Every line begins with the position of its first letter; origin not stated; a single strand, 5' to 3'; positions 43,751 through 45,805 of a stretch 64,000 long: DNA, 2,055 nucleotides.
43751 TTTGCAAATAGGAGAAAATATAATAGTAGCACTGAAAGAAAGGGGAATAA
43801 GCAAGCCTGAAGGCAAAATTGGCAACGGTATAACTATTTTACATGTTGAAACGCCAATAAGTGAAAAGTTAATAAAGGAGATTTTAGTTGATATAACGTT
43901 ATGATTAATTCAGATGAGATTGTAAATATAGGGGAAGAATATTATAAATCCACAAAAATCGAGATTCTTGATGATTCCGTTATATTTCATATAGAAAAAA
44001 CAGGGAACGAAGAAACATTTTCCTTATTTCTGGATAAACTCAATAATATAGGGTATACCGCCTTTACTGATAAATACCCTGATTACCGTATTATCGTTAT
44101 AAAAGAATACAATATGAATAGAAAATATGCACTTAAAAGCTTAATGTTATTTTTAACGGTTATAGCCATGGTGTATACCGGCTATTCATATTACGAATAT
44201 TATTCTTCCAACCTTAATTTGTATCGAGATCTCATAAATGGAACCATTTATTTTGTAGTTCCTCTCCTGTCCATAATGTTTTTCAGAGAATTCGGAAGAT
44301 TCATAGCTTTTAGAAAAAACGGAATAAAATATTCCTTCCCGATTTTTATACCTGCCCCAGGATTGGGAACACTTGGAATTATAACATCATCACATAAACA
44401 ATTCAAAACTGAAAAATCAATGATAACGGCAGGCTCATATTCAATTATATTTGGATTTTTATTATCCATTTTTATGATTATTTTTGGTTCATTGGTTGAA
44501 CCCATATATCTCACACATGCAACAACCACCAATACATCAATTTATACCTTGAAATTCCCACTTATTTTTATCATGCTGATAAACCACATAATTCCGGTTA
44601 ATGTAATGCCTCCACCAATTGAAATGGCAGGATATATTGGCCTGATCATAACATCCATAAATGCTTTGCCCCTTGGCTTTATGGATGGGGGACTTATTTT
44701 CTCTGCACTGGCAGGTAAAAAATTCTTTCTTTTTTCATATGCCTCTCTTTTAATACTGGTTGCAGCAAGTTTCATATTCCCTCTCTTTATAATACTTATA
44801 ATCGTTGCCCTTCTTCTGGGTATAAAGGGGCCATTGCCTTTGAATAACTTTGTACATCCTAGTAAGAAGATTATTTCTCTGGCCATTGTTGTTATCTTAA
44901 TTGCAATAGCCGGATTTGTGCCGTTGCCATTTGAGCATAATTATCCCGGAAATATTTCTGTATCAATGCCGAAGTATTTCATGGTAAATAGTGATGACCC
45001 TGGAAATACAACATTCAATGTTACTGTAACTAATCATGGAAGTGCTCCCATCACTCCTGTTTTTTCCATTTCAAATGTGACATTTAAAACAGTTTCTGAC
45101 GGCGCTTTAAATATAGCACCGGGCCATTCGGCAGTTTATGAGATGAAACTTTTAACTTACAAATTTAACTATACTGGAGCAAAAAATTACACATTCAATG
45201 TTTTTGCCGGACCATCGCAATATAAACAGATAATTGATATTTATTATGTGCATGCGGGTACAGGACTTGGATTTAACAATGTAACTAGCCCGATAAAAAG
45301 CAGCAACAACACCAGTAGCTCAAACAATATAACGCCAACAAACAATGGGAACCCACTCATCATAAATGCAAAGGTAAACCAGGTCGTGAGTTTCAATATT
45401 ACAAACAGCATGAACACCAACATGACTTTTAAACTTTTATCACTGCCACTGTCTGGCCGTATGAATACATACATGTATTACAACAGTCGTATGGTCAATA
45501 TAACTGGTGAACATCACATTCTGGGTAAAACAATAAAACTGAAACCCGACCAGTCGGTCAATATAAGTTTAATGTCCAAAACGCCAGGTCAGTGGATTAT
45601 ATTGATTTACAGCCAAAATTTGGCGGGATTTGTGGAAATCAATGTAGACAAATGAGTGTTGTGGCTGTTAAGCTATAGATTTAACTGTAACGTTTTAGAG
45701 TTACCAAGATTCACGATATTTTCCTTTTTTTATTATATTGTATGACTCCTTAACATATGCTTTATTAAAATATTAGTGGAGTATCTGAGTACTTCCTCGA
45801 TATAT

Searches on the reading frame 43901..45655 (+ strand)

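Call 90: search_protein_families(library=pfam, max_evalue=0.001, proteins=[window:43901-45655:+])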
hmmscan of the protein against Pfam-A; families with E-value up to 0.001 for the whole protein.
window:43901-45655:+ (584 aa): 1 family
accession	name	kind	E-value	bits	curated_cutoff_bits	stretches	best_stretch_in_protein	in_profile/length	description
PF02163.28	Peptidase_M50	-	0.00011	22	27.2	1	117-272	1-195/221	Peptidase family M50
